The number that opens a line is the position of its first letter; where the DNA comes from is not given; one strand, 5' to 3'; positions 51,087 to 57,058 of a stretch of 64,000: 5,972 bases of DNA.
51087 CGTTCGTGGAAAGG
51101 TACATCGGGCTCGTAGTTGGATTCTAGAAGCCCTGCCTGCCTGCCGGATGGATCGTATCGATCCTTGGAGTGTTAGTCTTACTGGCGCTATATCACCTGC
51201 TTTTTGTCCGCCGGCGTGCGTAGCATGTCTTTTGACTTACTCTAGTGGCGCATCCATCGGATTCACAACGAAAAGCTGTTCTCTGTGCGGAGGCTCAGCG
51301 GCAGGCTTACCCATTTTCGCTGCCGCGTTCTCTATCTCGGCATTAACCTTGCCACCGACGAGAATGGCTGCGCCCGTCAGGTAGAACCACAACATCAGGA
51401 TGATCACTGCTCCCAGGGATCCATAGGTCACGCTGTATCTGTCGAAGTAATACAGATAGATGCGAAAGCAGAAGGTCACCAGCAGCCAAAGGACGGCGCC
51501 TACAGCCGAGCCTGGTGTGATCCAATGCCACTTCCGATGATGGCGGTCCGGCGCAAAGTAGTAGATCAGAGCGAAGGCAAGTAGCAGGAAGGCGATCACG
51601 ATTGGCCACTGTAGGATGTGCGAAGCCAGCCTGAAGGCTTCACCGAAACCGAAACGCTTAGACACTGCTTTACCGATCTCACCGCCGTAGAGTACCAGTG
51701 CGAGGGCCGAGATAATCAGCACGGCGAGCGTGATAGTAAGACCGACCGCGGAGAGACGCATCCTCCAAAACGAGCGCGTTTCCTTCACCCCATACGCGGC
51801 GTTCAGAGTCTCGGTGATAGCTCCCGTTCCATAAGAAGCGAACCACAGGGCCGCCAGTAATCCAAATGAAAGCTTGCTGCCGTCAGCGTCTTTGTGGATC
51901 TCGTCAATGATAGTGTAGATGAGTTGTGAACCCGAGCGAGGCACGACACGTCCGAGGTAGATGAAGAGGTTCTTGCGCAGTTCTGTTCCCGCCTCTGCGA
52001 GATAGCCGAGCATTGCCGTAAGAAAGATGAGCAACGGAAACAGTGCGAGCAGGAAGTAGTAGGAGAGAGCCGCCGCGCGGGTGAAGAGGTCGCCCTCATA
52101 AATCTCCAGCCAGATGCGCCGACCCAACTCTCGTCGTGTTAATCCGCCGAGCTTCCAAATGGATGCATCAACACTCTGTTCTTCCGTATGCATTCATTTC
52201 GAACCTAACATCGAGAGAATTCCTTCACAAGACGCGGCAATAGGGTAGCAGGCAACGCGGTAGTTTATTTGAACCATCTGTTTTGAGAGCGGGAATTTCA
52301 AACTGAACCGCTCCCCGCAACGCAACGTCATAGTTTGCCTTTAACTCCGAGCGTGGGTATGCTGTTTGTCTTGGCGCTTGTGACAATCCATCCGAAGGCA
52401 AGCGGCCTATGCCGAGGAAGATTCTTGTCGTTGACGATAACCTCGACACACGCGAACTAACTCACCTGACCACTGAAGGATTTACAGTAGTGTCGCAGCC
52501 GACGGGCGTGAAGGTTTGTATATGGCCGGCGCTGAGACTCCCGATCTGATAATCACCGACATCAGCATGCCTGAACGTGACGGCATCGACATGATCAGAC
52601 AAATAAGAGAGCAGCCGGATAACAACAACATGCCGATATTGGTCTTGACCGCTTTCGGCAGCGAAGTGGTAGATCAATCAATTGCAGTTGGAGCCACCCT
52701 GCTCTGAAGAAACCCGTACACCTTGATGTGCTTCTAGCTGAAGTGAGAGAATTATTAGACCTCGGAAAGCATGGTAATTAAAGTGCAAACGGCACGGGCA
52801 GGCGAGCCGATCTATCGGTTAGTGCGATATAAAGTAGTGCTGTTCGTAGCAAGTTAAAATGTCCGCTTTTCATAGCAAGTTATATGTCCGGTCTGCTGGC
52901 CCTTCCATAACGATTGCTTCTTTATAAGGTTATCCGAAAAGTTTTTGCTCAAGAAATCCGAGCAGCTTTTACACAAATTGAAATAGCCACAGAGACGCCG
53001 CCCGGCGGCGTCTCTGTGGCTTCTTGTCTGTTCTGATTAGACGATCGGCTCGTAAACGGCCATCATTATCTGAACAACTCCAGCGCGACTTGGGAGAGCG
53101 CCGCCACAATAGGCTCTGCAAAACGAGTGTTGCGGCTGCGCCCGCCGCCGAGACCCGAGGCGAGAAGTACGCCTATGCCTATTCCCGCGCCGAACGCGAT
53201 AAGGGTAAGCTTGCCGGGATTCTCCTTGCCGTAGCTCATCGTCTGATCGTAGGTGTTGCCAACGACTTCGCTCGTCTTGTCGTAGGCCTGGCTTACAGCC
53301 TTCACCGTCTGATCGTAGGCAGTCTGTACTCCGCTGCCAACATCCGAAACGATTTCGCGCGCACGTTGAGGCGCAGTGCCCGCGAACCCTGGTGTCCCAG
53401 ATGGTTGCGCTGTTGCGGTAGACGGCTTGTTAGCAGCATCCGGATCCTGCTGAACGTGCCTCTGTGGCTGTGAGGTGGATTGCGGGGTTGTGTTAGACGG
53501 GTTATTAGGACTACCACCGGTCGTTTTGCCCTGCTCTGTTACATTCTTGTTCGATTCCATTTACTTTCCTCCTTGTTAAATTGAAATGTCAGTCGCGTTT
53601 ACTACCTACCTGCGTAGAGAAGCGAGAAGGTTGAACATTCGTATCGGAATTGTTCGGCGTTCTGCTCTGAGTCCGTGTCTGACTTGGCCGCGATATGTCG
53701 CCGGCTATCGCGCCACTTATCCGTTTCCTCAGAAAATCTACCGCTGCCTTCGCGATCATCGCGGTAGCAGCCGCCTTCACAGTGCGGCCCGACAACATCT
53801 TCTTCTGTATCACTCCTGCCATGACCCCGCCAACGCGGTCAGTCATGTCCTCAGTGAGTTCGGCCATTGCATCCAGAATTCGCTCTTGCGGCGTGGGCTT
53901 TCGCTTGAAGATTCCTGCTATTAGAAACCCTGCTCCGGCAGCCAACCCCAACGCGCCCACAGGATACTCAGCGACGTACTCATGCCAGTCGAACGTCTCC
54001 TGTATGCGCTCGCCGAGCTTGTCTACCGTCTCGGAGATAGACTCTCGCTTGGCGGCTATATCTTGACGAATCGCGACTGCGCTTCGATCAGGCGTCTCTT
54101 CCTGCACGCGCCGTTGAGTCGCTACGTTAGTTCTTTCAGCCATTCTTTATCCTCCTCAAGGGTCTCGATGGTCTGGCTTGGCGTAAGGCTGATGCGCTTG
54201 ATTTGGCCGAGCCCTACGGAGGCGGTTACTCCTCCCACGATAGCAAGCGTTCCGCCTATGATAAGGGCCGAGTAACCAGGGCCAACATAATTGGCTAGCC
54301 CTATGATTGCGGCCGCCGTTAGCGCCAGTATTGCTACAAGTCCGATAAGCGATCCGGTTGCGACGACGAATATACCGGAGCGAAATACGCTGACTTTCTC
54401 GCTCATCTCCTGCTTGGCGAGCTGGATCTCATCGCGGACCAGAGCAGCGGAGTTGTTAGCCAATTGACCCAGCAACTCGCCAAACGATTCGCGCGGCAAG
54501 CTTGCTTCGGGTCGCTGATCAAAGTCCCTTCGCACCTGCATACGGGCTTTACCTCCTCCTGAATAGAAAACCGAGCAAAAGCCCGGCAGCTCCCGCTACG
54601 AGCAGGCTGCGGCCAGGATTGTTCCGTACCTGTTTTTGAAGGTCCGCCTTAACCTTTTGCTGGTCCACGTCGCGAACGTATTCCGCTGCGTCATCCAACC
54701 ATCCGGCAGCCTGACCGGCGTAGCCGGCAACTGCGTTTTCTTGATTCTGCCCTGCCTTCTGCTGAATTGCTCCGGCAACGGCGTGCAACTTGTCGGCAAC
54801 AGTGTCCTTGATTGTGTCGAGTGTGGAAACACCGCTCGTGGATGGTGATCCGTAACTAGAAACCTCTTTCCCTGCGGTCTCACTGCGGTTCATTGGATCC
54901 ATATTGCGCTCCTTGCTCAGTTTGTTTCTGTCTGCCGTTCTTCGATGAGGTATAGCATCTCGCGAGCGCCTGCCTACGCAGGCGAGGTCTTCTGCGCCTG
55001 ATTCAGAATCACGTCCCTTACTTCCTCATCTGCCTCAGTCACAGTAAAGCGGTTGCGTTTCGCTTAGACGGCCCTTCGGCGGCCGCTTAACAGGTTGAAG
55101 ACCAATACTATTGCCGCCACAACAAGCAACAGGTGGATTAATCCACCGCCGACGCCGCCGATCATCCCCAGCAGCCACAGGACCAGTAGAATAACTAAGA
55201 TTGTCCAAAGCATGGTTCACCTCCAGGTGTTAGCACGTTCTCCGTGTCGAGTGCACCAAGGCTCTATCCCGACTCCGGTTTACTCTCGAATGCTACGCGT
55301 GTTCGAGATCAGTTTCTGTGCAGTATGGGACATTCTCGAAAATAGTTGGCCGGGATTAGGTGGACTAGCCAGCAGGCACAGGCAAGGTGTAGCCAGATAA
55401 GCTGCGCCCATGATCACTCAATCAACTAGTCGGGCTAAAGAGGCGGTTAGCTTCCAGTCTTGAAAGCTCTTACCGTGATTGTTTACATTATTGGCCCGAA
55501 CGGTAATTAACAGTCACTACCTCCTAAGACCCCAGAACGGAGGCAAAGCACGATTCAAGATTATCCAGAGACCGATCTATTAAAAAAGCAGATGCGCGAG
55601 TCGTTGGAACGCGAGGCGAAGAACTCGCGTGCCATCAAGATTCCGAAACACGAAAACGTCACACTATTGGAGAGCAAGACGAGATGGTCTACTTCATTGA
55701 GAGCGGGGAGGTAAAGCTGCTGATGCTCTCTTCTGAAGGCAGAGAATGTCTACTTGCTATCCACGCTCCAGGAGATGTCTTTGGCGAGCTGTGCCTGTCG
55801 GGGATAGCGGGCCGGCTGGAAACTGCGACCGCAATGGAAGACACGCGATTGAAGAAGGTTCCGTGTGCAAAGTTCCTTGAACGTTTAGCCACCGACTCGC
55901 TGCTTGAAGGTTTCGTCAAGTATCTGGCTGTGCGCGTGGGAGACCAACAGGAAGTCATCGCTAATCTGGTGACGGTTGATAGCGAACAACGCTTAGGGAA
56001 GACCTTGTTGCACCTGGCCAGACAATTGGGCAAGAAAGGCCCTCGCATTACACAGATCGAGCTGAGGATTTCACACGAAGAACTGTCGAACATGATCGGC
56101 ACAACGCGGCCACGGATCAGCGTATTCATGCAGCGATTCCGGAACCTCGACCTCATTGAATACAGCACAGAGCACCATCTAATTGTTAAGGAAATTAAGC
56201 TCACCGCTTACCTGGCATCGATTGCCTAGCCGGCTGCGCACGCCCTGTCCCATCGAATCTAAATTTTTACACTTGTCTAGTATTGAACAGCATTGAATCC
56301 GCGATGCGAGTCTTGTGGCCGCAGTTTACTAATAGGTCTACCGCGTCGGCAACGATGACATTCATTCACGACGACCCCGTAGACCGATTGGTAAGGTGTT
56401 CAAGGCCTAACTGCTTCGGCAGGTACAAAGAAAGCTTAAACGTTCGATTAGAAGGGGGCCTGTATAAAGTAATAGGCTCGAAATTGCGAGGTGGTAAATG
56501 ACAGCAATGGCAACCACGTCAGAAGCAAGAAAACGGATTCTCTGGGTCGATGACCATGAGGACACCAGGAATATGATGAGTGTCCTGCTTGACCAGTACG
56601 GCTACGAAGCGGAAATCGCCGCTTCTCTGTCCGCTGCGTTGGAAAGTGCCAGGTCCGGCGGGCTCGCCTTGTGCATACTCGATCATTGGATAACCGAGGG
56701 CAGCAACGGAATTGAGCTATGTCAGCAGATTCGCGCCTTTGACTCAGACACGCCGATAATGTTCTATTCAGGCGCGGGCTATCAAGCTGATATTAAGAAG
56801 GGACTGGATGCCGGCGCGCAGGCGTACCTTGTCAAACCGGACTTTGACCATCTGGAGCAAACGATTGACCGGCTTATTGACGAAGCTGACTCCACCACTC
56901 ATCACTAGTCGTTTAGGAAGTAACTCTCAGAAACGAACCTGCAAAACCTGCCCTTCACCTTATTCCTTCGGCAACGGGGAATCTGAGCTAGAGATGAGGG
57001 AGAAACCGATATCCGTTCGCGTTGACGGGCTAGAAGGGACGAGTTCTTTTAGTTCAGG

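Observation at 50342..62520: About 350-bp direct repeats bracketing an 11.8-kb block rich in pseudogenes and stress/regulatory genes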

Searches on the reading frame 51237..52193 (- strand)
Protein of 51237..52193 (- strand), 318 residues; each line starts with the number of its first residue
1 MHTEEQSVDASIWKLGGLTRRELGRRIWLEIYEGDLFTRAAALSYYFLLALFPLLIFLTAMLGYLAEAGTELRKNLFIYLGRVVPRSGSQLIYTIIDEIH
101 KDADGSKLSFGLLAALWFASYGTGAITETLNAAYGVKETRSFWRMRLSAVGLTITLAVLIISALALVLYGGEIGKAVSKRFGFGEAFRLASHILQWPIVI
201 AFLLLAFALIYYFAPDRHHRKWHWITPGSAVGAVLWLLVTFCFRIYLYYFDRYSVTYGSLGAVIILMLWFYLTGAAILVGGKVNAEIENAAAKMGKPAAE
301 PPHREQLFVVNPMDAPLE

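Call 7: search_protein_families(library=pfam, proteins=[window:51237-52193:-], max_evalue=0.01)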
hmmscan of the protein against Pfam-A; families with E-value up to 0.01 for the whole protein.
window:51237-52193:- (318 aa): 1 family
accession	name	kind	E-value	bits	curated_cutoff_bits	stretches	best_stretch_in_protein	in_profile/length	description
PF03631.20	Virul_fac_BrkB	-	4.2e-68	230.2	33.7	1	34-290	3-258/259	Virulence factor BrkB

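Call 22: find_related_loci(query=window:51237-52193:-, collection=metagenome_contigs, flank=10000)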
Query window:51237-52193:- (318 aa) in metagenome_contigs; peptide patterns used: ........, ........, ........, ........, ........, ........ (x = any residue, [..] = any of these).
183 stretches matched a pattern; 16 encode a relative of the query (tblastn E <= 1e-3); 16 distinct loci.
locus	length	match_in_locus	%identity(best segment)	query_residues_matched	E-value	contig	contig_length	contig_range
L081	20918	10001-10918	70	1-306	4e-141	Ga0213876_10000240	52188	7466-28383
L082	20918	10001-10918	70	1-306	1e-140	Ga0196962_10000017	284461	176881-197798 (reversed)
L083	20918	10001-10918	69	1-306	2e-130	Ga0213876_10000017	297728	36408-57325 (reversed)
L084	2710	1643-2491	72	1-283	2e-136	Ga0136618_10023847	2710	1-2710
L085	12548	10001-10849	71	1-283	6e-128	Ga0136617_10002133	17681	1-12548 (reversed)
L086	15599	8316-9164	71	1-283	6e-128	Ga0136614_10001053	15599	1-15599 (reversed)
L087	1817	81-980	70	1-300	2e-134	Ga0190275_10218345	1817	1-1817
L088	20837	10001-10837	68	11-289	5e-115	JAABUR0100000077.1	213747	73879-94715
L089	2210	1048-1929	69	13-307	4e-119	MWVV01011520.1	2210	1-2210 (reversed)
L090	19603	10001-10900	69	1-300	3e-119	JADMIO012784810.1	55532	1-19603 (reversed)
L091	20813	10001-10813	70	13-283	7e-111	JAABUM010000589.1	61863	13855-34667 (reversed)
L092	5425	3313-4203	66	10-307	2e-109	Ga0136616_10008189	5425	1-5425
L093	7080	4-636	66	101-315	3e-78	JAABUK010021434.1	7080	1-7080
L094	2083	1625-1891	78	218-306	3e-40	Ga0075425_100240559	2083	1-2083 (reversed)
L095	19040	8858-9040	69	246-306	5e-20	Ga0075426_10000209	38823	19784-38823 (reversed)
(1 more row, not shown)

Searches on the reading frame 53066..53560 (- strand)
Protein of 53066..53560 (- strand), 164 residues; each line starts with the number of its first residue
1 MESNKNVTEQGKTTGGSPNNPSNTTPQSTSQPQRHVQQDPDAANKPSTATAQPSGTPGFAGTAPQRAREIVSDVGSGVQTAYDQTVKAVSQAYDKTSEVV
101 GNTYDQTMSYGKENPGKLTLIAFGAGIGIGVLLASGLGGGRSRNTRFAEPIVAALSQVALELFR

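Call 7: search_protein_families(library=pfam, proteins=[window:53066-53560:-], max_evalue=0.01)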
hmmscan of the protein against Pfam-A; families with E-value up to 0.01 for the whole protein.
window:53066-53560:- (164 aa): 0 families

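Call 60: search_protein_families(library=pfam, proteins=[window:53066-53560:-], max_evalue=5)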
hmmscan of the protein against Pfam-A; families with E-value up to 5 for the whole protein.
window:53066-53560:- (164 aa): 2 families
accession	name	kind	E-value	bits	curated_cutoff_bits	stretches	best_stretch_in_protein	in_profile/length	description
PF23921.1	DUF7260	-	0.073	12.9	27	1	46-99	39-86/242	Domain of unknown function (DUF7260)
PF25146.1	GH3_N_vert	-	0.12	12.8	34.1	1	49-77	9-37/68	Vertebrate GH3, N-terminal domain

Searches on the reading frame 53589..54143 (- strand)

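Call 7: search_protein_families(library=pfam, proteins=[window:53589-54143:-], max_evalue=0.01)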
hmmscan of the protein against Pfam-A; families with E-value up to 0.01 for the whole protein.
window:53589-54143:- (184 aa): 1 family
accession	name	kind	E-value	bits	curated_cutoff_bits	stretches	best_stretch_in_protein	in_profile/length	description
PF12277.13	DUF3618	-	9.5e-05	23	24.9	1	20-46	2-28/47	Protein of unknown function (DUF3618)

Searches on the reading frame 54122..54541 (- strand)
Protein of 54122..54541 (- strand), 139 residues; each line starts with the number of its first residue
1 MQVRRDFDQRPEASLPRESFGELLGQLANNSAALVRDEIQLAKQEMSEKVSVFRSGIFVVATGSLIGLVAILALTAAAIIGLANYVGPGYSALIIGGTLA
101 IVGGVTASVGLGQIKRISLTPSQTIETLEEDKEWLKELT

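Call 7: search_protein_families(library=pfam, proteins=[window:54122-54541:-], max_evalue=0.01)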
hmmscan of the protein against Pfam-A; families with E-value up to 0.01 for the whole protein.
window:54122-54541:- (139 aa): 1 family
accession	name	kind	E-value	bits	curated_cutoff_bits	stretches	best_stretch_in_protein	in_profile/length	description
PF07332.16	Phage_holin_3_6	-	7.7e-28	97.3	28.4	1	21-136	1-116/116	Putative Actinobacterial Holin-X, holin superfamily III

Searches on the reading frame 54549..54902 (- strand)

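Call 7: search_protein_families(library=pfam, proteins=[window:54549-54902:-], max_evalue=0.01)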
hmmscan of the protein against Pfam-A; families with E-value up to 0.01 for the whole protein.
window:54549-54902:- (117 aa): 0 families

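Call 60: search_protein_families(library=pfam, proteins=[window:54549-54902:-], max_evalue=5)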
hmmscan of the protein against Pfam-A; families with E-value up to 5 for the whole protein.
window:54549-54902:- (117 aa): 3 families
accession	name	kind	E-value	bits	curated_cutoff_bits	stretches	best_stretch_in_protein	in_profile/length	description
PF19029.5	DUF883_C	-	0.016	15.3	27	1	92-117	5-30/30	DUF883 C-terminal glycine zipper region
PF21619.2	DUF6855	-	0.066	13.5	27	1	39-97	72-129/132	Family of unknown function (DUF6855)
PF15814.10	FAM199X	-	0.07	12.7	27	1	12-91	200-274/320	Protein family FAM199X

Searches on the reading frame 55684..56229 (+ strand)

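Call 7: search_protein_families(library=pfam, proteins=[window:55684-56229:+], max_evalue=0.01)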
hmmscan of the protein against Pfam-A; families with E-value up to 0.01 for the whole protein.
window:55684-56229:+ (181 aa): 2 families
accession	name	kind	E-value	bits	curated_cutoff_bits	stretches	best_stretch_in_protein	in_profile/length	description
PF13545.12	HTH_Crp_2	-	1.7e-12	47.6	27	1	102-169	1-62/70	Crp-like helix-turn-helix domain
PF00027.35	cNMP_binding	-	1.4e-11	44.6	27.5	1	2-70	20-88/89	Cyclic nucleotide-binding domain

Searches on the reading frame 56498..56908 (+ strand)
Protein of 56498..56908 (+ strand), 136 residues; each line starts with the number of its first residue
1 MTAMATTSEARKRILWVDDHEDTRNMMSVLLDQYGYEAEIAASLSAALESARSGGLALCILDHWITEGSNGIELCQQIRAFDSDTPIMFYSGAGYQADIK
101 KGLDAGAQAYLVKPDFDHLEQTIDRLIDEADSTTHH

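Call 7: search_protein_families(library=pfam, proteins=[window:56498-56908:+], max_evalue=0.01)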
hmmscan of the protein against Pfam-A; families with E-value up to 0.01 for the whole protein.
window:56498-56908:+ (136 aa): 1 family
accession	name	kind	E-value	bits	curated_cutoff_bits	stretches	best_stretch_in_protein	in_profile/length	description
PF00072.30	Response_reg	-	1.2e-20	74.1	30.2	1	14-123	1-110/111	Response regulator receiver domain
